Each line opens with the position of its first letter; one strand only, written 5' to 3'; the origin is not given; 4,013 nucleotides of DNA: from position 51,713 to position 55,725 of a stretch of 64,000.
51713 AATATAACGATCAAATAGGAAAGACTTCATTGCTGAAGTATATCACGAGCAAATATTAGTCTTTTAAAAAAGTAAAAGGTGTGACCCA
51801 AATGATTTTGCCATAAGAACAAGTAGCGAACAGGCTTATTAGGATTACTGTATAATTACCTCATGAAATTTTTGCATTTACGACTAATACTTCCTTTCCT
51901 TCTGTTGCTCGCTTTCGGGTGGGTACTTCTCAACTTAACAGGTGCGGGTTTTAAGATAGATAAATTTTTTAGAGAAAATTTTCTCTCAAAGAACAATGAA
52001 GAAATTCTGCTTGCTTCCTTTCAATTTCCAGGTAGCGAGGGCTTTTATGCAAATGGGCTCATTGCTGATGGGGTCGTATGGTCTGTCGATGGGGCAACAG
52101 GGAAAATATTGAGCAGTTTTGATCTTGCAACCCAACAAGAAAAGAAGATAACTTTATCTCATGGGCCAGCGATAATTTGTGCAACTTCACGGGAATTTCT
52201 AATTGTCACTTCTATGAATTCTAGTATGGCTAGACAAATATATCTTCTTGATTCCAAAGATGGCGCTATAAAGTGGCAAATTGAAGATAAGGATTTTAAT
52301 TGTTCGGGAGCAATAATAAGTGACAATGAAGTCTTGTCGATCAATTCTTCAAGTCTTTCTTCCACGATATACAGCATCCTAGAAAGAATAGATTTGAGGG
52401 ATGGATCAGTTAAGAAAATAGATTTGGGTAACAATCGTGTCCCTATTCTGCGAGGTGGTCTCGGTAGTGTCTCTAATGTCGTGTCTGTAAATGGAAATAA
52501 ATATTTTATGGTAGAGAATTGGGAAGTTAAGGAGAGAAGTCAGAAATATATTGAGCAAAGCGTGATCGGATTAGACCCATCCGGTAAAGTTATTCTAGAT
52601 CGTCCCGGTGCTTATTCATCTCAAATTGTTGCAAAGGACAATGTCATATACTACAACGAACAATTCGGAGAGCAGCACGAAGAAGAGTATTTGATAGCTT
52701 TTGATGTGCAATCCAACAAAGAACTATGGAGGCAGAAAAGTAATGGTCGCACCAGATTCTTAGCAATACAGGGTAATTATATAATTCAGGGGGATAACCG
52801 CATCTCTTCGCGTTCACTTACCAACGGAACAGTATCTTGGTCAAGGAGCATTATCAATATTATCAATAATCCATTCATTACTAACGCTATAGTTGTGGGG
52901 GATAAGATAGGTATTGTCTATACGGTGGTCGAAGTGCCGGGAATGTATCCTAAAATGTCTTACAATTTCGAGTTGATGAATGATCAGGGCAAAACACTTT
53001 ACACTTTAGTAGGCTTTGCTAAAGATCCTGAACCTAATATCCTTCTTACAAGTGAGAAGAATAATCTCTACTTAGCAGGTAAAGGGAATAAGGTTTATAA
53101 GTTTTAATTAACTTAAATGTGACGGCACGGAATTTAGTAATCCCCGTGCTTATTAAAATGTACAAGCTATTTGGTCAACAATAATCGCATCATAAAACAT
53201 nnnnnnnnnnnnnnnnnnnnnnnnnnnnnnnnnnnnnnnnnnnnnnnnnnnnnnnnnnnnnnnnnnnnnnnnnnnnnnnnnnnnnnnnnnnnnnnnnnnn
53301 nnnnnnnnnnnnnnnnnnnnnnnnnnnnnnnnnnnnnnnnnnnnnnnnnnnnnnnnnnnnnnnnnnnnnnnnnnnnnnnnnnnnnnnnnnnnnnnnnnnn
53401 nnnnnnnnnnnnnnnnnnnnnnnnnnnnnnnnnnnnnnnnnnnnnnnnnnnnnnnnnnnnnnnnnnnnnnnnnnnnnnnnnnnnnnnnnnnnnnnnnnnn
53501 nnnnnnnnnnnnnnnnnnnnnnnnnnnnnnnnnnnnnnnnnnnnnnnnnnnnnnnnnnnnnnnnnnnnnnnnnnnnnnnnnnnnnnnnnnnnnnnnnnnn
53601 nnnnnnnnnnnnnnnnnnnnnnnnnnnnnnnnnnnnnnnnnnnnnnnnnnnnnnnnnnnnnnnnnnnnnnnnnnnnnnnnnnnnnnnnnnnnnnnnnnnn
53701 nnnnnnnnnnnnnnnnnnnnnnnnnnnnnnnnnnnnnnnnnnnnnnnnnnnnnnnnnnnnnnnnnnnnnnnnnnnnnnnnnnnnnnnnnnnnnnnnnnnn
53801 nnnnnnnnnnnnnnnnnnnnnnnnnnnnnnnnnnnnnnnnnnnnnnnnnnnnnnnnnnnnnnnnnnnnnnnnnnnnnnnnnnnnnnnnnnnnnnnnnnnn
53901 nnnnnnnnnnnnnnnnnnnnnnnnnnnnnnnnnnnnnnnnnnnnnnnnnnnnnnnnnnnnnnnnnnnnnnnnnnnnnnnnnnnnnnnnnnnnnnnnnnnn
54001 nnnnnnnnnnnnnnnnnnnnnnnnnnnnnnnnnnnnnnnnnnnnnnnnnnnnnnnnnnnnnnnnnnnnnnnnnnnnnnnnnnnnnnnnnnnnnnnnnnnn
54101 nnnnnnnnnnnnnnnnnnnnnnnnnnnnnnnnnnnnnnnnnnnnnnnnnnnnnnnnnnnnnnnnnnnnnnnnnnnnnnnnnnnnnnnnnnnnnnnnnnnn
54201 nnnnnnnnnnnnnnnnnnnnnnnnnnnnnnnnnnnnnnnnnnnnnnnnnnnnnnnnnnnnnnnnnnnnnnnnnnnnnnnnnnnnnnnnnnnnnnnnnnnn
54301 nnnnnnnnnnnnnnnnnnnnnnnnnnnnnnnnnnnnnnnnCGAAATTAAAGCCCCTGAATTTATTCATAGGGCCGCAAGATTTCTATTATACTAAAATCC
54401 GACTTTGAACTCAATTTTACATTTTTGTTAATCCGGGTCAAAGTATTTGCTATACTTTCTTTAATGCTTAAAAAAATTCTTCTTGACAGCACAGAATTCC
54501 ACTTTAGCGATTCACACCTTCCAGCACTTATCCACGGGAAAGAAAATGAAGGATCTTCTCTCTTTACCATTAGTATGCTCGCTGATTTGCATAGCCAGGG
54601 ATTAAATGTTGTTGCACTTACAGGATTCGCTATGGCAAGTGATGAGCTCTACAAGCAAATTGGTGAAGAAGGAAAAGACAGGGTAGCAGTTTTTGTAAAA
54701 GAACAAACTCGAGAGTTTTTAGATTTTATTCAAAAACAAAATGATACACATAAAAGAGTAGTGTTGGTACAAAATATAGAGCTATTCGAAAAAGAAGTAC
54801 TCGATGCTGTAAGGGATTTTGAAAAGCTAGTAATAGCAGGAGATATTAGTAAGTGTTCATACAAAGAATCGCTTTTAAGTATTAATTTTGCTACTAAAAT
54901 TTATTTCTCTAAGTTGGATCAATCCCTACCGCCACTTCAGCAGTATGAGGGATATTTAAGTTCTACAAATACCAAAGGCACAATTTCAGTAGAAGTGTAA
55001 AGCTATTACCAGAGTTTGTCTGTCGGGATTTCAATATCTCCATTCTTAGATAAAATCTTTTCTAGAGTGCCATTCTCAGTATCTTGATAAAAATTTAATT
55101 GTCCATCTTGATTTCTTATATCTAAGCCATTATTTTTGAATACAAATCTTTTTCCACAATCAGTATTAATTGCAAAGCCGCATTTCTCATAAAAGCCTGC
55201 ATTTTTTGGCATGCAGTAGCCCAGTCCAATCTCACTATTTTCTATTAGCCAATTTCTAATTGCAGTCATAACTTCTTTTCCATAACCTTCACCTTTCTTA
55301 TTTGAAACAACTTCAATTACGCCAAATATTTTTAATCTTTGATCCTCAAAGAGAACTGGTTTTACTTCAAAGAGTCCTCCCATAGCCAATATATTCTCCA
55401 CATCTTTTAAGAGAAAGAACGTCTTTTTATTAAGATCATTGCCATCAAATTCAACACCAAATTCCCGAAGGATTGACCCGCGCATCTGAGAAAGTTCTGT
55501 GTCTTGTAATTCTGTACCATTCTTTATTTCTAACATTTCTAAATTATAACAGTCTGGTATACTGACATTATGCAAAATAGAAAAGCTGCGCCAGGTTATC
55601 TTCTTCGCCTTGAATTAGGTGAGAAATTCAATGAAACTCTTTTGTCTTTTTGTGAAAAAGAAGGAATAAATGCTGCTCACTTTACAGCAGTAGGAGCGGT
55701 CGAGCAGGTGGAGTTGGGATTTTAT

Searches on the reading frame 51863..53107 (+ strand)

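Call 17: search_protein_families(library=pfam, proteins=[window:51863-53107:+], max_evalue=0.001)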
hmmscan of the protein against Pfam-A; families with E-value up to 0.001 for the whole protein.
window:51863-53107:+ (414 aa): 1 family
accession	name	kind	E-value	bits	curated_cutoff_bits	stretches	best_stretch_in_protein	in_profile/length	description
PF13360.13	PQQ_2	-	3.5e-11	43.7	27.6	1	68-327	1-232/233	Outer membrane protein assembly factor BamB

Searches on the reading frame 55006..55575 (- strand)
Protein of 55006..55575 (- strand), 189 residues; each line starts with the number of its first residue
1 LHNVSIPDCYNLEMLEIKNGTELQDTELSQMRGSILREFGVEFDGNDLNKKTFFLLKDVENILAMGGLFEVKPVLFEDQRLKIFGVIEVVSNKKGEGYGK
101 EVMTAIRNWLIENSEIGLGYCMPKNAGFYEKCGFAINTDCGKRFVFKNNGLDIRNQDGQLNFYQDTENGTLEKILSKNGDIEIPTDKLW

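Call 53: search_protein_families(library=pfam, proteins=[window:55006-55575:-], max_evalue=0.05)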
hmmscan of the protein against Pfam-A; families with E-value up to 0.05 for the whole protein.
window:55006-55575:- (189 aa): 3 families
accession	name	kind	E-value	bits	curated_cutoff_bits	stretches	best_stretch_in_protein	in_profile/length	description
PF13508.13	Acetyltransf_7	-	0.00012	22.8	27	1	52-135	4-83/84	Acetyltransferase (GNAT) domain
PF00583.31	Acetyltransf_1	-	0.0004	21.1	20.7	1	49-134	31-116/116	Acetyltransferase (GNAT) family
PF13527.13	Acetyltransf_9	-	0.013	15.9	25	1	48-136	38-126/127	Acetyltransferase (GNAT) domain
